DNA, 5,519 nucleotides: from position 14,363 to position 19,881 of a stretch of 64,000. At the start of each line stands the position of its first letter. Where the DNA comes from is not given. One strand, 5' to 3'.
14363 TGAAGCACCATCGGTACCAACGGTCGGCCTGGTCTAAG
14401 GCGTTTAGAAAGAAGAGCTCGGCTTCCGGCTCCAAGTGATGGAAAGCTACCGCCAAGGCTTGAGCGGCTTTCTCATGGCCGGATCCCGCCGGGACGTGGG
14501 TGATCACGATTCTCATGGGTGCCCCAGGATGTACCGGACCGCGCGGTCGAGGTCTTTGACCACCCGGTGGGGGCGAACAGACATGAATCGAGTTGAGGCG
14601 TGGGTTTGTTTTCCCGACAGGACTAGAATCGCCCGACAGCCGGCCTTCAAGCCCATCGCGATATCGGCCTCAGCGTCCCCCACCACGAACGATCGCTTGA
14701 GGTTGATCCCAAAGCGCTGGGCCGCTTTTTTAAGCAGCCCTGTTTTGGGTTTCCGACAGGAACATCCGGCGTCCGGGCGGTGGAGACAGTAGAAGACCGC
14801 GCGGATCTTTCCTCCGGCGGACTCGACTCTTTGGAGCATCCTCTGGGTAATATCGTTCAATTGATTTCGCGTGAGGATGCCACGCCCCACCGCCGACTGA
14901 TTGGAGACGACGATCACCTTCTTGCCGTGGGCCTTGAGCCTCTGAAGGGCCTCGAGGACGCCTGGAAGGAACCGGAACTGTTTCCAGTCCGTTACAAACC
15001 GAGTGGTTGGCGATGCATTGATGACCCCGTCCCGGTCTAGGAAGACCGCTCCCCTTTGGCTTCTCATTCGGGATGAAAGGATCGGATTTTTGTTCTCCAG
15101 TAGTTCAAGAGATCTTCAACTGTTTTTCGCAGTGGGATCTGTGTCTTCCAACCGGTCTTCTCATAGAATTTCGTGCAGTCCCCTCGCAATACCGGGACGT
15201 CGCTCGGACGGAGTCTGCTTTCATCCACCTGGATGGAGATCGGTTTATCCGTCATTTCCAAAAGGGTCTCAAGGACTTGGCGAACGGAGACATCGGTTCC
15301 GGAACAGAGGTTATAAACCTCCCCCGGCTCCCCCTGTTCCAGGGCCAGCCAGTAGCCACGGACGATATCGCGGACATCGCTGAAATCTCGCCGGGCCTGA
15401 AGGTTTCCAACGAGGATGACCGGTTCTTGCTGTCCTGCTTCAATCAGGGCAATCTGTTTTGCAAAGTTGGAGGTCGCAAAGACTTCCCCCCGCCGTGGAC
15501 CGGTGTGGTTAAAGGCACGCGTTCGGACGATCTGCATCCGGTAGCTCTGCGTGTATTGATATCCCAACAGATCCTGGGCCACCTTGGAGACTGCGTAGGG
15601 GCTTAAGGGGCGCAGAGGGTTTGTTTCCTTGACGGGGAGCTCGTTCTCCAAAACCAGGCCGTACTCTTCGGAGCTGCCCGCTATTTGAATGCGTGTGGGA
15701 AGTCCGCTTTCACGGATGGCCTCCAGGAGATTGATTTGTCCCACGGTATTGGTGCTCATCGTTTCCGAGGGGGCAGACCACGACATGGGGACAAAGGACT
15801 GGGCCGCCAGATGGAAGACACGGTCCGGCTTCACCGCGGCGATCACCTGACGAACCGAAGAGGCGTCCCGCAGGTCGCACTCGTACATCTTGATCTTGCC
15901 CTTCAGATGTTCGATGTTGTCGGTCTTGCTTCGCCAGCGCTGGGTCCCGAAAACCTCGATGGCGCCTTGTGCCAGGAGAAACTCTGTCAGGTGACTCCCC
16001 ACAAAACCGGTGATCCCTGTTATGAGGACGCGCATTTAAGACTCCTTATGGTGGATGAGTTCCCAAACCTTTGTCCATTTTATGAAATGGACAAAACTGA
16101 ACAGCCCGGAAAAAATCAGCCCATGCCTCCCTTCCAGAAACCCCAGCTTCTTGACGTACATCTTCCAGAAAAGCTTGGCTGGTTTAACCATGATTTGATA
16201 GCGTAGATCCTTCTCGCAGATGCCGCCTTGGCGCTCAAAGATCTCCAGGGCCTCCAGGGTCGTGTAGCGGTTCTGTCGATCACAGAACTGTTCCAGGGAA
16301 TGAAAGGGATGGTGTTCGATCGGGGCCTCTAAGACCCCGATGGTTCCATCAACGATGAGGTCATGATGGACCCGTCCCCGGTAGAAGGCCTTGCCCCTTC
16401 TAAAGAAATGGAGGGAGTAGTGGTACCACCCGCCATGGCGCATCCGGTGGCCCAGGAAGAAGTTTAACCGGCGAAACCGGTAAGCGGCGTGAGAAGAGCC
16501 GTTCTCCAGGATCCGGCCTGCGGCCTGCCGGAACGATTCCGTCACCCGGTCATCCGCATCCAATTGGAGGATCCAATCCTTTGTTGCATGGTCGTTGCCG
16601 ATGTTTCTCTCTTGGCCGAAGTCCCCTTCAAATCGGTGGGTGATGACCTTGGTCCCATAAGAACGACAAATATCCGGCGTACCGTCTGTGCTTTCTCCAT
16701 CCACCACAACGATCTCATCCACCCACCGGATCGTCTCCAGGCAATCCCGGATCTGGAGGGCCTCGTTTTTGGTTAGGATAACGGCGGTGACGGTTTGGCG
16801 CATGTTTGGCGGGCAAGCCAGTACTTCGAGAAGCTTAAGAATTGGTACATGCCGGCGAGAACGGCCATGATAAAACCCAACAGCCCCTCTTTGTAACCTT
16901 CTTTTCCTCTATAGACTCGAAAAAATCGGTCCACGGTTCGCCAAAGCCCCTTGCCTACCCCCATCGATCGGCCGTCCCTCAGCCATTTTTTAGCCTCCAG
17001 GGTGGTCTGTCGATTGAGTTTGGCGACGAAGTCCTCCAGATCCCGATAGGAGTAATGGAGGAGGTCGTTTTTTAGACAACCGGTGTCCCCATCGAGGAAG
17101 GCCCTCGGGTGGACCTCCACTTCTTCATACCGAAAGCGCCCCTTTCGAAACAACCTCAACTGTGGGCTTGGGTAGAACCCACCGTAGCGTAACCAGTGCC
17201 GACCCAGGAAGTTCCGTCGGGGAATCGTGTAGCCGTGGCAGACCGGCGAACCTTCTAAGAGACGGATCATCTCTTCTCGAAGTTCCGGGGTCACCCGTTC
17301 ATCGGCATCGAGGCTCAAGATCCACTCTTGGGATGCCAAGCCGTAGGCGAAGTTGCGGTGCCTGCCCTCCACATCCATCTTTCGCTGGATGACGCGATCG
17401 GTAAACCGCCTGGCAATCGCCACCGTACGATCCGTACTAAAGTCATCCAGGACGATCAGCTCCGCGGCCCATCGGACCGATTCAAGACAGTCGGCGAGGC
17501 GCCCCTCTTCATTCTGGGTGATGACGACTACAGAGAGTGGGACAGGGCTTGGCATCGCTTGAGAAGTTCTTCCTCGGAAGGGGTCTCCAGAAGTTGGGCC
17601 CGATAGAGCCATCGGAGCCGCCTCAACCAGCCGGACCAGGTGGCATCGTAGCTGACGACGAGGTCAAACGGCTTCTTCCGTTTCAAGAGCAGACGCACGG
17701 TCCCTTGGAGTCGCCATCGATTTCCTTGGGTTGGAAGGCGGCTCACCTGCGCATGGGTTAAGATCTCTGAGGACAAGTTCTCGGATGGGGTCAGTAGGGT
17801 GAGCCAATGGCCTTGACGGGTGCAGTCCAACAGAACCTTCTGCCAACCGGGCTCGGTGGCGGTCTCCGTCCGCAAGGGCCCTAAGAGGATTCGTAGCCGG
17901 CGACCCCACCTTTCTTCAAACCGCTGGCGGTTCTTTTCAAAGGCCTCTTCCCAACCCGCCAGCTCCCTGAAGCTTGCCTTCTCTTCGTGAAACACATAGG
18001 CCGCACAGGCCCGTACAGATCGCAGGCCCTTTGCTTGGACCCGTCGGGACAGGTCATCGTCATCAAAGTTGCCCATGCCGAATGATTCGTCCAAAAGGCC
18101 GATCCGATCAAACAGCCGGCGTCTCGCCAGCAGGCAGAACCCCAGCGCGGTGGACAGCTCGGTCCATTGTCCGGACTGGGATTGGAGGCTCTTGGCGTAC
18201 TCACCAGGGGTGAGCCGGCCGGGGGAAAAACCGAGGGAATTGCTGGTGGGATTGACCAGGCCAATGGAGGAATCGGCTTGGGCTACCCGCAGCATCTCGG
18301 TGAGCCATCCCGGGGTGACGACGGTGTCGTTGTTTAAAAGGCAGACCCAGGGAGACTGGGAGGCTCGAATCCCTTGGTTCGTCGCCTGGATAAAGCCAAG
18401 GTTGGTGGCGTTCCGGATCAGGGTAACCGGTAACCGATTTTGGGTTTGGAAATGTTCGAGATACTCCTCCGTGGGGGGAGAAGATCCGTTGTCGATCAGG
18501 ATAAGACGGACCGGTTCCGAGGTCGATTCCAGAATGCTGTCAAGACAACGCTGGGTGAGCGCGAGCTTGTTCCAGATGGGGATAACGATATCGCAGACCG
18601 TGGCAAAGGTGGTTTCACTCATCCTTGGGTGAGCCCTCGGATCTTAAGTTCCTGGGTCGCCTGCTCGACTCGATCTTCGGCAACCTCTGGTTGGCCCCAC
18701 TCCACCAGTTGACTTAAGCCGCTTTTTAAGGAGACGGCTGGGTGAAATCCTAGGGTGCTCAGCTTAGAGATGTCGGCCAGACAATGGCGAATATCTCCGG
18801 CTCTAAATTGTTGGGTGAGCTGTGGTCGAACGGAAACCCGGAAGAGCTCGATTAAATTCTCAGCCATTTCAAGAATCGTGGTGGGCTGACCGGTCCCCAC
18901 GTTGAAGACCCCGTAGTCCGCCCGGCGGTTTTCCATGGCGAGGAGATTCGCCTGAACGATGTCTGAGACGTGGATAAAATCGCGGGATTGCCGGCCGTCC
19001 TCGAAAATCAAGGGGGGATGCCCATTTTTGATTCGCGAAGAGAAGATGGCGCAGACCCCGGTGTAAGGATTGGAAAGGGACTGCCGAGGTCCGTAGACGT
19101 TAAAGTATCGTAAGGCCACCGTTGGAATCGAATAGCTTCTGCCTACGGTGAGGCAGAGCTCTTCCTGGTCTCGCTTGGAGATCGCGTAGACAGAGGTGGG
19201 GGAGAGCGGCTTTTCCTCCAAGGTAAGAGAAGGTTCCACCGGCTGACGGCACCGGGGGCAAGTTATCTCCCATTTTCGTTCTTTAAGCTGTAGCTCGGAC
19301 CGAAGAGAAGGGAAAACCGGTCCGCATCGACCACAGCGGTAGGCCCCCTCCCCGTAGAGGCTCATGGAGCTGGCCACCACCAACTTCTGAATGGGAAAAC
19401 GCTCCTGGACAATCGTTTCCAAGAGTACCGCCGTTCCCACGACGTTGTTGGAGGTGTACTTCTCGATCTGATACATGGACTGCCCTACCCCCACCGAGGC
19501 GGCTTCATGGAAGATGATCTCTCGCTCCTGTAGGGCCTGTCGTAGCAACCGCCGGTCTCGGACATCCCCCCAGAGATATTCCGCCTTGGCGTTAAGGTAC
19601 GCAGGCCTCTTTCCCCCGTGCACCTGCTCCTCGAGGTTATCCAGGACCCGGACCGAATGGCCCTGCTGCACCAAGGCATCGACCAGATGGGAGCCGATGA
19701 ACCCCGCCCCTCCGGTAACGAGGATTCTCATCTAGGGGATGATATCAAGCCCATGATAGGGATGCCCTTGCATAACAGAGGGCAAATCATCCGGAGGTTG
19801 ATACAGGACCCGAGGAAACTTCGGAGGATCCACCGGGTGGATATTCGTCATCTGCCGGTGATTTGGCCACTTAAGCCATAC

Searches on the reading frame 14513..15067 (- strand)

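Call 14: search_protein_families(library=pfam, proteins=[window:14513-15067:-], max_evalue=0.001)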
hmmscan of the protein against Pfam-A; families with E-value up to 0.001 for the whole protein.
window:14513-15067:- (184 aa): 6 families
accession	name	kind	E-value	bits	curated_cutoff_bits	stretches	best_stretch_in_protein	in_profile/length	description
PF13242.12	Hydrolase_like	-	1.2e-19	70.4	22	1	104-175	2-74/75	HAD-hyrolase-like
PF08645.17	PNK3P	-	4e-11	43.3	22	1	18-135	14-129/161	Polynucleotide kinase 3 phosphatase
PF13419.12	HAD_2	-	6.3e-11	43.1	23.8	1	105-149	134-178/178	Haloacid dehalogenase-like hydrolase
PF00702.32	Hydrolase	-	1.4e-10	42.3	26.4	1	31-143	97-191/191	haloacid dehalogenase-like hydrolase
PF12710.13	HAD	-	1.6e-06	29.1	27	1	22-138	74-187/189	haloacid dehalogenase-like hydrolase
PF13344.12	Hydrolase_6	-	1.6e-06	28.5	27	1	9-60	2-42/101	Haloacid dehalogenase-like hydrolase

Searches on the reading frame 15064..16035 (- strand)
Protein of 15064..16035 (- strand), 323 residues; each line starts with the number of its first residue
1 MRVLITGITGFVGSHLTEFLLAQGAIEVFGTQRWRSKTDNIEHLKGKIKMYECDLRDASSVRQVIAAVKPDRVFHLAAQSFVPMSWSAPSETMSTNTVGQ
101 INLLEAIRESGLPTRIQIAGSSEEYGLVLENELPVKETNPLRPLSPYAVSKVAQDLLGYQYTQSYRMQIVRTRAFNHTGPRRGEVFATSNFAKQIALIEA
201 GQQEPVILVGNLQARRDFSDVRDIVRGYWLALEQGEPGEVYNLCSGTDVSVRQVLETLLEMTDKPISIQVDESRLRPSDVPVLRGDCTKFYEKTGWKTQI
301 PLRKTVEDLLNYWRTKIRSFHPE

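Call 14: search_protein_families(library=pfam, proteins=[window:15064-16035:-], max_evalue=0.001)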
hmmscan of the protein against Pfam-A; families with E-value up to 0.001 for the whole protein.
window:15064-16035:- (323 aa): 8 families
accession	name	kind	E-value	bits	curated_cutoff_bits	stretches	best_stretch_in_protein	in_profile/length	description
PF16363.11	GDP_Man_Dehyd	-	1.6e-87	294.5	27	1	4-308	1-331/332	GDP-mannose 4,6 dehydratase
PF01370.27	Epimerase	-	2.3e-61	207.7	20.9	1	3-244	1-240/240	NAD dependent epimerase/dehydratase family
PF02719.21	Polysacc_synt_2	-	6.3e-14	52.3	20.2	1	3-118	1-126/293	Polysaccharide biosynthesis protein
PF04321.23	RmlD_sub_bind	-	5.9e-10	39.1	27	1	1-172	1-148/287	RmlD substrate binding domain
PF01073.25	3Beta_HSD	-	4.6e-08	32.9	22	1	4-114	1-110/280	3-beta hydroxysteroid dehydrogenase/isomerase family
PF13460.12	NAD_binding_10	-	1.6e-05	25.3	27.2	1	7-117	1-95/184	NAD(P)H-binding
PF08659.16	KR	-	2.1e-05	25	22.6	1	3-107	3-123/180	KR domain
PF07993.18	NAD_binding_4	-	0.00061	19.5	20.1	0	5-62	1-60/258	Male sterility protein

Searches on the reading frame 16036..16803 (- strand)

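Call 14: search_protein_families(library=pfam, proteins=[window:16036-16803:-], max_evalue=0.001)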
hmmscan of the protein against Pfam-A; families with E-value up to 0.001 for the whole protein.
window:16036-16803:- (255 aa): 2 families
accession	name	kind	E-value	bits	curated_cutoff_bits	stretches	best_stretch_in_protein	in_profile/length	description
PF00535.33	Glycos_transf_2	-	1.3e-18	67.9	23.3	1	7-138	2-142/168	Glycosyl transferase family 2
PF13704.12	Glyco_tranf_2_4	-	5.7e-06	27.2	27.5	1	12-90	1-87/98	Glycosyl transferase family 2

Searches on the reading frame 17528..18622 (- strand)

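Call 14: search_protein_families(library=pfam, proteins=[window:17528-18622:-], max_evalue=0.001)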
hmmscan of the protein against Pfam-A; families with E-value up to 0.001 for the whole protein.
window:17528-18622:- (364 aa): 4 families
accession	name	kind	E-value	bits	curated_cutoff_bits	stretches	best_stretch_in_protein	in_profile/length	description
PF00535.33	Glycos_transf_2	-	1.1e-26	94.2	23.3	1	12-174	2-167/168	Glycosyl transferase family 2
PF13641.12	Glyco_tranf_2_3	-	6.4e-17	62.8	27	1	11-220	4-219/230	Glycosyltransferase like family 2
PF10111.15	Glyco_tranf_2_2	-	1.1e-06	28.8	27.3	1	27-116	16-108/276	Glycosyltransferase like family 2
PF13506.12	Glyco_transf_21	-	5.6e-05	23.1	21.7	1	81-211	22-153/174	Glycosyl transferase family 21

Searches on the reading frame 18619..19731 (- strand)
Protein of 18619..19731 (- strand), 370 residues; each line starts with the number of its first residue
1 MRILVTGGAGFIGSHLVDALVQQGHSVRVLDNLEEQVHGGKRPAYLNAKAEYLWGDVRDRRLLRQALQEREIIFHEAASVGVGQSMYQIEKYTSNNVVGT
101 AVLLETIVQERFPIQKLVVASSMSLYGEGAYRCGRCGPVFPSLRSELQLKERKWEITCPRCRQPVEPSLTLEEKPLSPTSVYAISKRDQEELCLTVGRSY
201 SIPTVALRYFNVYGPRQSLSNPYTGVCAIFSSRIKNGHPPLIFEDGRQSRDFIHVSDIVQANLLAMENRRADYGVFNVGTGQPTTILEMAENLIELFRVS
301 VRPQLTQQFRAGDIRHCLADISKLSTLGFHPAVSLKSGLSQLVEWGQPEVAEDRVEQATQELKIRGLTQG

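Call 14: search_protein_families(library=pfam, proteins=[window:18619-19731:-], max_evalue=0.001)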
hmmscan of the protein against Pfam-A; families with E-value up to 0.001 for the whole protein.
window:18619-19731:- (370 aa): 9 families
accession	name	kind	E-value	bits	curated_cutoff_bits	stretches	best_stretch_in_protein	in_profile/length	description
PF01370.27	Epimerase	-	1.8e-53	181.9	20.9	2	169-279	129-240/240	NAD dependent epimerase/dehydratase family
PF16363.11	GDP_Man_Dehyd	-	1.6e-43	149.9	27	2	4-128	1-135/332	GDP-mannose 4,6 dehydratase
PF01073.25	3Beta_HSD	-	5.6e-23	81.8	22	1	4-128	1-122/280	3-beta hydroxysteroid dehydrogenase/isomerase family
PF02719.21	Polysacc_synt_2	-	7.4e-21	75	20.2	2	3-121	1-127/293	Polysaccharide biosynthesis protein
PF07993.18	NAD_binding_4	-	9.2e-08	32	20.1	1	5-230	1-219/258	Male sterility protein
PF05368.20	NmrA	-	2.2e-06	27.9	27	1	2-78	4-78/298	NmrA-like family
PF04321.23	RmlD_sub_bind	-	3.2e-06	26.9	27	0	1-80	1-62/287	RmlD substrate binding domain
PF13460.12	NAD_binding_10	-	1.5e-05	25.4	27.2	1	7-128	1-104/184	NAD(P)H-binding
PF00106.31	adh_short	-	0.00013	22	26.6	1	3-69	3-70/195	short chain dehydrogenase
